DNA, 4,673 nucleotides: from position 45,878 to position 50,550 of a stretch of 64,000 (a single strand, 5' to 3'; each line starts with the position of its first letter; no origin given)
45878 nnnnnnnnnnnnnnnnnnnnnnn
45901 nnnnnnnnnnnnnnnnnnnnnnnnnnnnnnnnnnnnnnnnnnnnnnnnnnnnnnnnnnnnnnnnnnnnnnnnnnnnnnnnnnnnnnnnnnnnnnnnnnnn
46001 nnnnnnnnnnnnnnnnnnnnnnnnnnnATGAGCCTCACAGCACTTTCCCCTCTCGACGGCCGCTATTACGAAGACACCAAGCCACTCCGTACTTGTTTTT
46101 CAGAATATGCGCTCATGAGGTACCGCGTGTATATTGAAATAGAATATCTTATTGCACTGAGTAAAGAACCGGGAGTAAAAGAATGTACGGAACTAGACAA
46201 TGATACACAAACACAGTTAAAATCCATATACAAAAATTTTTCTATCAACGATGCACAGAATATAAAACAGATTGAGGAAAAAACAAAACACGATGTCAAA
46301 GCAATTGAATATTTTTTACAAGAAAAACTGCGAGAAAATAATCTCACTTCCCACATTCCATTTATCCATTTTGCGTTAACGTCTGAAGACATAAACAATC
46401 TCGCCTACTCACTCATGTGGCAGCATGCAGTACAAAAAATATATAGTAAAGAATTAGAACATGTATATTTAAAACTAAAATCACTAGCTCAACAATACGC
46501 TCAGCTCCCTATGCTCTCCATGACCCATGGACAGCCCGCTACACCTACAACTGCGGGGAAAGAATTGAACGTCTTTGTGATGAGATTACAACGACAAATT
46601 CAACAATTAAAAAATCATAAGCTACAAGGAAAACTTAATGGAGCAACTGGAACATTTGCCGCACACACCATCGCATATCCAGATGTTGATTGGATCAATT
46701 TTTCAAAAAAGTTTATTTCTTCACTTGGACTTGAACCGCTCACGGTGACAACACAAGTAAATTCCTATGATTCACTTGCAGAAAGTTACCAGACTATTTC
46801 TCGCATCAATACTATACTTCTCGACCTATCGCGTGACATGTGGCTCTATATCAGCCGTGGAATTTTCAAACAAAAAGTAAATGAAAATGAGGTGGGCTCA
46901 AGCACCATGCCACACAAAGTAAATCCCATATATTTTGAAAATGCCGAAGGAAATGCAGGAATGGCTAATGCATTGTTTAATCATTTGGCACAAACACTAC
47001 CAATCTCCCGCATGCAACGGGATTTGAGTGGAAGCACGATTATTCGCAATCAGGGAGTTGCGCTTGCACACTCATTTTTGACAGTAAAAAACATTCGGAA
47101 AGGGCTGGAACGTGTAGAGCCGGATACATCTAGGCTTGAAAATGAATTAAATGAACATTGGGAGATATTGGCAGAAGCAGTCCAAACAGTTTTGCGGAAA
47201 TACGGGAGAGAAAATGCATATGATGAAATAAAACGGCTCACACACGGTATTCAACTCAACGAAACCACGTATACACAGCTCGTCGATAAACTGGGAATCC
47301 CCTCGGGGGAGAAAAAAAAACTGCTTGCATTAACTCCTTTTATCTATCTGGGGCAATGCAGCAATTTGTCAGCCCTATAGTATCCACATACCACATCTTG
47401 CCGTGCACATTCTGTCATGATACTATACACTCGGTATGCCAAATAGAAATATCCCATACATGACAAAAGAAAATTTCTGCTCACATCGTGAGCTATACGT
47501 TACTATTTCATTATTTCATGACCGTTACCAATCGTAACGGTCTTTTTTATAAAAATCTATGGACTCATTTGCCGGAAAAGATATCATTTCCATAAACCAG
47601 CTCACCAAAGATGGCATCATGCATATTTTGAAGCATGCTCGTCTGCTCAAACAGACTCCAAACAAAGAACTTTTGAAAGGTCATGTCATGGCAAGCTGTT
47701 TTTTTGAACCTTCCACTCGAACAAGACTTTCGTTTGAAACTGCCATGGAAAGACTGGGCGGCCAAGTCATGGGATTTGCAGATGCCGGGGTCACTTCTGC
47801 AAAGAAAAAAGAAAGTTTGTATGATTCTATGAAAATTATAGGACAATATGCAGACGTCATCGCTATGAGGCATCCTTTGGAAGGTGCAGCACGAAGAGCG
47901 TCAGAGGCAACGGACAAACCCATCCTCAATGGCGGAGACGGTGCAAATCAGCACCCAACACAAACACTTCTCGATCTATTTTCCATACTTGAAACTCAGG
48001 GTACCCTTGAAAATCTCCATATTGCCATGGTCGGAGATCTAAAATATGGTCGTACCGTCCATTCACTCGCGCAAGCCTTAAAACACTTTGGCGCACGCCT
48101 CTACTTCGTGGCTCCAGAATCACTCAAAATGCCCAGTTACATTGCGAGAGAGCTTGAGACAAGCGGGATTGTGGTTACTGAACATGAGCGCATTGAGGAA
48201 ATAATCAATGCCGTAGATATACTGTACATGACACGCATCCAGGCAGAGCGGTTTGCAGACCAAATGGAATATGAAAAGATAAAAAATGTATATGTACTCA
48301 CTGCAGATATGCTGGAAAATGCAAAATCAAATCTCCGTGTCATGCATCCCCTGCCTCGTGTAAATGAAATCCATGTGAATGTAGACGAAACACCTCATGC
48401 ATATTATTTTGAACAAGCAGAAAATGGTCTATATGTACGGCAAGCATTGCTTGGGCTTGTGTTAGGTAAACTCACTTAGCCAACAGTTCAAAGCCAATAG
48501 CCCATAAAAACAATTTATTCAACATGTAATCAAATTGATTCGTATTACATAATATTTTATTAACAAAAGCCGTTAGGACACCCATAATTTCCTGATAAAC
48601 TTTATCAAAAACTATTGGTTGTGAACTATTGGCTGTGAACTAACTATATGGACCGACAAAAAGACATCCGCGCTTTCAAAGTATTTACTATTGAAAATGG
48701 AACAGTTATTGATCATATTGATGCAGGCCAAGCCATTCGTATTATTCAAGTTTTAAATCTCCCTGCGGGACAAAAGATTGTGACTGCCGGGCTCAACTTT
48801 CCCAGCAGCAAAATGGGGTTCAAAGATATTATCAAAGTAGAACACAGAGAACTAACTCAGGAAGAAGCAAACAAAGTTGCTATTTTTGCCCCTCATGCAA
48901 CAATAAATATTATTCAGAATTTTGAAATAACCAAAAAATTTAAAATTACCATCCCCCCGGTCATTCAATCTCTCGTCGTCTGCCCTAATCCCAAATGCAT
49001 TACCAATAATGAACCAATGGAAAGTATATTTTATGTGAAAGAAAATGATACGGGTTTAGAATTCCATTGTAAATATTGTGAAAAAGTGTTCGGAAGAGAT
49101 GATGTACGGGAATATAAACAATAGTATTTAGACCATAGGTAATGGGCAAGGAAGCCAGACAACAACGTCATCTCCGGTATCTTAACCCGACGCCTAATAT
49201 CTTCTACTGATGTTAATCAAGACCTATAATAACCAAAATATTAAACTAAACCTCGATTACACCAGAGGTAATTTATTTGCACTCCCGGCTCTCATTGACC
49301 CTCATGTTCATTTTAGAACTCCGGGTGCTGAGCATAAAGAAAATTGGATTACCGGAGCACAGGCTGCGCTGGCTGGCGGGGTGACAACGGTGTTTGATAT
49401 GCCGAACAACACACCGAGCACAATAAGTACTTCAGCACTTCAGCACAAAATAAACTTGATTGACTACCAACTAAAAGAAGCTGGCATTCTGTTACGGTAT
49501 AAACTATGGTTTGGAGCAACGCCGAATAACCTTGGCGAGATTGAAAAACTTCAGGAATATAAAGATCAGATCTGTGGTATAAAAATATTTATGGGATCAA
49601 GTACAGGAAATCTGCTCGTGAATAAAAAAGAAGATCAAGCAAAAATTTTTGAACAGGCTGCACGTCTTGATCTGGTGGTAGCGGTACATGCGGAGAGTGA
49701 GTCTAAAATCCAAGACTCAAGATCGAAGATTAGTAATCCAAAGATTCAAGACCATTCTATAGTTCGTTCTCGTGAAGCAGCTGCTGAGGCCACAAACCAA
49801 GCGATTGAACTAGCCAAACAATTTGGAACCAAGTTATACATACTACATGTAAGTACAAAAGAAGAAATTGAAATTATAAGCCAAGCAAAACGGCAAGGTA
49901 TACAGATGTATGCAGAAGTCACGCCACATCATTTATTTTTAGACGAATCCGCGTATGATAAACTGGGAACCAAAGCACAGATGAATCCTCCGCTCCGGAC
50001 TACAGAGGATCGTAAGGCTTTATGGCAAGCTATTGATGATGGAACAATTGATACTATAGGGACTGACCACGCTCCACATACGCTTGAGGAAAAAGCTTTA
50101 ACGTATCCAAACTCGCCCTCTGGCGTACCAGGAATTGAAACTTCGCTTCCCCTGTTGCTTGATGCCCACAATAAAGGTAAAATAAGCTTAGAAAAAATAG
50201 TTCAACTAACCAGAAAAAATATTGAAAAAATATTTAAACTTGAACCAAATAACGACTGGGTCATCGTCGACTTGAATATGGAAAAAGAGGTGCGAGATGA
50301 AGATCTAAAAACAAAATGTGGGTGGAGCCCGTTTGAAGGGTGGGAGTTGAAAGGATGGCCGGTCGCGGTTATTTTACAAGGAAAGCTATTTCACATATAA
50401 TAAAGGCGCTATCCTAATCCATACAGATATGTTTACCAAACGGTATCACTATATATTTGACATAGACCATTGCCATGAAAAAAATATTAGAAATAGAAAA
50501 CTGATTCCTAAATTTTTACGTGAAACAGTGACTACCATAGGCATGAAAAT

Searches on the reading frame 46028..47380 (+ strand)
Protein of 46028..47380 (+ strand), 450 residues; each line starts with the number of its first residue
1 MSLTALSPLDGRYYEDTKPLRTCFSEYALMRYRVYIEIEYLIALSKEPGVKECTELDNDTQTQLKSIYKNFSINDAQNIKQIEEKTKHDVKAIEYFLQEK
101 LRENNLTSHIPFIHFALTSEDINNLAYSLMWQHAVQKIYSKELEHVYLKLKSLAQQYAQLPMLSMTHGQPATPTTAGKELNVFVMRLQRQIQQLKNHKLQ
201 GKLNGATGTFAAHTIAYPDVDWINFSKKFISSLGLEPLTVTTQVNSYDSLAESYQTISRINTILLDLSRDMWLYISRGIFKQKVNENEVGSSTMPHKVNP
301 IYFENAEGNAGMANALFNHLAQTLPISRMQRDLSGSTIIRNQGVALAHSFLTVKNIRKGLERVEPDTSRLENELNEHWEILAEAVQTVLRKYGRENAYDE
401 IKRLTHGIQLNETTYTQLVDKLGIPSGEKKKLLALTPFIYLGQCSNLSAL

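Call 8: search_protein_families(library=ncbifam, max_evalue=1e-10, proteins=[window:46028-47380:+])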
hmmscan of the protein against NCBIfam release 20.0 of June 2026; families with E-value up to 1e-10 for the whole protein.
window:46028-47380:+ (450 aa): 7 families
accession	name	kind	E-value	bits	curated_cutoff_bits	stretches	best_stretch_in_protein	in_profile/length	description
NF006764.0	PRK09285.1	equivalog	6.1e-191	634.7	446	1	2-447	5-451/456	adenylosuccinate lyase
TIGR00928.1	purB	equivalog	7e-105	351.3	326.2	1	9-445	1-429/436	adenylosuccinate lyase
TIGR02426.1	protocat_pcaB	equivalog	5.4e-24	84.7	355.75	1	76-326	57-301/338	3-carboxy-cis,cis-muconate cycloisomerase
NF006500.1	PRK08937.2-4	subfamily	7.8e-23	80.9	626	1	100-420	88-408/448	adenylosuccinate lyase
NF006554.0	PRK09053.1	equivalog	2.6e-19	69.4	595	1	112-412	102-402/453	3-carboxy-cis,cis-muconate cycloisomerase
NF052536.2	CoM_syn_XcbD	exception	2.6e-18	66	600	1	58-310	51-296/443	3-sulfopropionylcysteine synthase XcbD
NF004631.0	PRK05975.1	equivalog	3.3e-14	52.6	371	1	62-304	56-286/352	3-carboxy-cis,cis-muconate cycloisomerase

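Call 9: search_protein_families(library=pfam, max_evalue=0.00001, proteins=[window:46028-47380:+])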
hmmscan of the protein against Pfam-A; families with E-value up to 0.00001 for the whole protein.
window:46028-47380:+ (450 aa): 2 families
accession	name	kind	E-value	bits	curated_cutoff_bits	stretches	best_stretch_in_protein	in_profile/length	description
PF00206.25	Lyase_1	-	3.6e-51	174.9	27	1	11-311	1-308/312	Lyase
PF08328.16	ASL_C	-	1.8e-37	128.4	35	1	327-440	1-114/115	Adenylosuccinate lyase C-terminal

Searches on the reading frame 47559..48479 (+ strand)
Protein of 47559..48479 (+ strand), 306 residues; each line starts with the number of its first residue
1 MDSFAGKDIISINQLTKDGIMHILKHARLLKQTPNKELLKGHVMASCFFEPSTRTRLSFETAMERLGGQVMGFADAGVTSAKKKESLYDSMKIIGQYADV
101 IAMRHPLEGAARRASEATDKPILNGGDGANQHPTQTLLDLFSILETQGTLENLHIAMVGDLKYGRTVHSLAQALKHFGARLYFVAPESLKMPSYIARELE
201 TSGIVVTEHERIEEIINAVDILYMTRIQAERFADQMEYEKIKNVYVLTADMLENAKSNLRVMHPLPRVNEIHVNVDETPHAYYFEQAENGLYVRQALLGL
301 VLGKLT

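Call 3: search_protein_families(library=pfam, proteins=[window:47559-48479:+])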
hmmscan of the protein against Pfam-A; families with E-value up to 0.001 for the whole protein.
window:47559-48479:+ (306 aa): 2 families
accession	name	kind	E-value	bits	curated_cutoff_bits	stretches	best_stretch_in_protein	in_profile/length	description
PF02729.26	OTCace_N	-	4.3e-44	150.6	29.9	1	7-145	1-148/148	Aspartate/ornithine carbamoyltransferase, carbamoyl-P binding domain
PF00185.30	OTCace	-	8.3e-34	117.3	29.4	1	152-299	2-155/157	Aspartate/ornithine carbamoyltransferase, Asp/Orn binding domain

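Call 4: search_protein_families(library=ncbifam, proteins=[window:47559-48479:+])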
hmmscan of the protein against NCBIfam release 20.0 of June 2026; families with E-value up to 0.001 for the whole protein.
window:47559-48479:+ (306 aa): 17 families
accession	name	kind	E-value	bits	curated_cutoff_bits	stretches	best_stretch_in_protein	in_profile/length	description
TIGR00670.1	asp_carb_tr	equivalog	1.3e-115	385.8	236.95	1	7-302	1-303/304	aspartate carbamoyltransferase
NF002032.1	PRK00856.1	equivalog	9.5e-98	327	263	1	7-301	1-296/297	aspartate carbamoyltransferase catalytic subunit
NF006046.0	PRK08192.1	equivalog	6.9e-82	275.4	512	1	1-303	1-318/339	aspartate carbamoyltransferase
NF008853.0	PRK11891.1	equivalog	5.3e-70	236.2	560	1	7-303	89-399/430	aspartate carbamoyltransferase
NF001986.0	PRK00779.1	subfamily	1.3e-47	162.4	306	1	5-303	4-305/307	ornithine carbamoyltransferase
NF009916.0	PRK13376.1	equivalog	3.7e-46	157.7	800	1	3-305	4-336/525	bifunctional aspartate carbamoyltransferase catalytic subunit/aspartate carbamoyltransferase regulatory subunit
TIGR00658.1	orni_carb_tr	equivalog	4e-45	154.3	280.85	1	7-302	1-303/304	ornithine carbamoyltransferase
TIGR04384.1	putr_carbamoyl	exception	1.3e-36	126.4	500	1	8-300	1-305/330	putrescine carbamoyltransferase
NF010387.0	PRK13814.1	equivalog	1.4e-35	122.7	660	1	10-302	9-303/310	aspartate carbamoyltransferase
NF011380.0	PRK14805.1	equivalog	5.8e-28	97.8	421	1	7-303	2-301/302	ornithine carbamoyltransferase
NF003286.0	PRK04284.1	subfamily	1.9e-23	83.1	515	1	5-275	5-284/332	ornithine carbamoyltransferase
NF003384.0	PRK04523.1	equivalog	1.1e-16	60.8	288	1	7-302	4-333/336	N-acetylornithine carbamoyltransferase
NF002470.0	PRK01713.1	equivalog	6.7e-16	58.6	545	1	8-293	9-302/334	ornithine carbamoyltransferase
NF011379.0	PRK14804.1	equivalog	4.2e-15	55.7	373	1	7-298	7-305/311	ornithine carbamoyltransferase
NF009213.0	PRK12562.1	subfamily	3.9e-11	42.9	559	1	20-268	20-278/334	ornithine carbamoyltransferase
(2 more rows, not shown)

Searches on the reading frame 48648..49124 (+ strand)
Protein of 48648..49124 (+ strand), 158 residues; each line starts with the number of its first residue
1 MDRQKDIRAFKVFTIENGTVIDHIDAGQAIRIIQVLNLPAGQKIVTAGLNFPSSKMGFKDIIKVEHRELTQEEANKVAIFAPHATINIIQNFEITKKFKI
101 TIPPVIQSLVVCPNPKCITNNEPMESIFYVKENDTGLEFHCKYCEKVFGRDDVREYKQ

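Call 3: search_protein_families(library=pfam, proteins=[window:48648-49124:+])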
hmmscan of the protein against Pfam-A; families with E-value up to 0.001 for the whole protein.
window:48648-49124:+ (158 aa): 2 families
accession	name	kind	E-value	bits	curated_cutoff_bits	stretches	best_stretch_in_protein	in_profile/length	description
PF01948.23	PyrI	-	1.3e-30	105.9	25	1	11-100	2-92/93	Aspartate carbamoyltransferase regulatory chain, allosteric domain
PF02748.20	PyrI_C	-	2.9e-17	62.7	23.4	1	106-153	2-48/48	Aspartate carbamoyltransferase regulatory chain, metal binding domain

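Call 4: search_protein_families(library=ncbifam, proteins=[window:48648-49124:+])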
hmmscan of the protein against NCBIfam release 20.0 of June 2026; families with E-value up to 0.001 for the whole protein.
window:48648-49124:+ (158 aa): 3 families
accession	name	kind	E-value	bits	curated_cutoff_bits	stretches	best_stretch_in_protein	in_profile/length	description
TIGR00240.1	ATCase_reg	equivalog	1.6e-52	177.2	148.55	1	10-153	4-147/150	aspartate carbamoyltransferase regulatory subunit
NF002063.0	PRK00893.1-3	equivalog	2e-31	108.6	171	1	11-148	3-138/142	aspartate carbamoyltransferase regulatory subunit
NF009916.0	PRK13376.1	equivalog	5.9e-20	71.3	800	1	12-148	374-517/525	bifunctional aspartate carbamoyltransferase catalytic subunit/aspartate carbamoyltransferase regulatory subunit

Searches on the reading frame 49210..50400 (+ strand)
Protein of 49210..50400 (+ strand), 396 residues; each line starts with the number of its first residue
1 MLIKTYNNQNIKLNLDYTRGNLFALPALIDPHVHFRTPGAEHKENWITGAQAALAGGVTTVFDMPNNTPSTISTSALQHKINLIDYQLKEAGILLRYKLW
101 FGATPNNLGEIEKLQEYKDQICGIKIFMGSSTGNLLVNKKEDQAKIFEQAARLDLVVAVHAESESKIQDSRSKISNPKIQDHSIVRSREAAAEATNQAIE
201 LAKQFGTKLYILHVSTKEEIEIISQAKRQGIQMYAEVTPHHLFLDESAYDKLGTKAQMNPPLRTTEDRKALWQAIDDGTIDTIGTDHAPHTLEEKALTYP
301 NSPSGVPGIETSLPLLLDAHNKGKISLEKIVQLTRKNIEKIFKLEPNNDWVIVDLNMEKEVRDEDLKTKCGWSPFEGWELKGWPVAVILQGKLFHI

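Call 3: search_protein_families(library=pfam, proteins=[window:49210-50400:+])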
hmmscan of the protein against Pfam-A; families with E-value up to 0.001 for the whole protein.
window:49210-50400:+ (396 aa): 1 family
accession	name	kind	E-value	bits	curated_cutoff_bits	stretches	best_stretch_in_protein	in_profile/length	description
PF01979.26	Amidohydro_1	-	3.3e-18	66.5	25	1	24-393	2-344/345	Amidohydrolase family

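Call 4: search_protein_families(library=ncbifam, proteins=[window:49210-50400:+])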
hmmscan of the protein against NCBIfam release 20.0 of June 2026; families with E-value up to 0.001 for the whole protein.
window:49210-50400:+ (396 aa): 31 families (the best 25 are shown)
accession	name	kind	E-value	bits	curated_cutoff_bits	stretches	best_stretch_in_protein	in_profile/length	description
NF005751.0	PRK07575.1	equivalog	1.8e-126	422.2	529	1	21-393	51-418/440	dihydroorotase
NF006559.0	PRK09060.1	equivalog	6.7e-116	387.2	482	1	22-392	52-419/444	dihydroorotase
NF002668.0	PRK02382.1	equivalog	2.9e-101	339.3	452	1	22-393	44-409/436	dihydroorotase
NF006688.0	PRK09236.1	equivalog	6.7e-100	334.9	535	1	22-390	50-421/444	dihydroorotase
TIGR00857.1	pyrC_multi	subfamily_domain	9.3e-99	331.2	279.05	1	19-393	32-407/412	dihydroorotase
NF003271.0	PRK04250.1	equivalog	2.6e-75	253.6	405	1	23-393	48-386/407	dihydroorotase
NF006837.0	PRK09357.1-2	equivalog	9.8e-72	241.8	575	1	22-394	50-421/428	dihydroorotase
NF004839.0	PRK06189.1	equivalog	6.5e-67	226.1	631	1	22-392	50-428/451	allantoinase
NF006841.0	PRK09357.2-2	equivalog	4.9e-66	223.2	640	1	3-395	28-417/421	dihydroorotase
TIGR03178.1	allantoinase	equivalog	1.8e-64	218.2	357.85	1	21-392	46-422/441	allantoinase AllB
TIGR02033.1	D-hydantoinase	equivalog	4.7e-62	210.4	393.25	1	23-393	48-435/454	dihydropyrimidinase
NF002284.0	PRK01211.1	subfamily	1.6e-59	201.9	462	1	23-392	43-386/409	dihydroorotase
NF006836.0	PRK09357.1-1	equivalog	1.2e-56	192.3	538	1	21-392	47-421/432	dihydroorotase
NF006839.0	PRK09357.1-4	equivalog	1.9e-55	188.2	576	1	24-393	51-418/422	dihydroorotase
NF006844.0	PRK09357.2-5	equivalog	5.2e-55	187.2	701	1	23-393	52-418/422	dihydroorotase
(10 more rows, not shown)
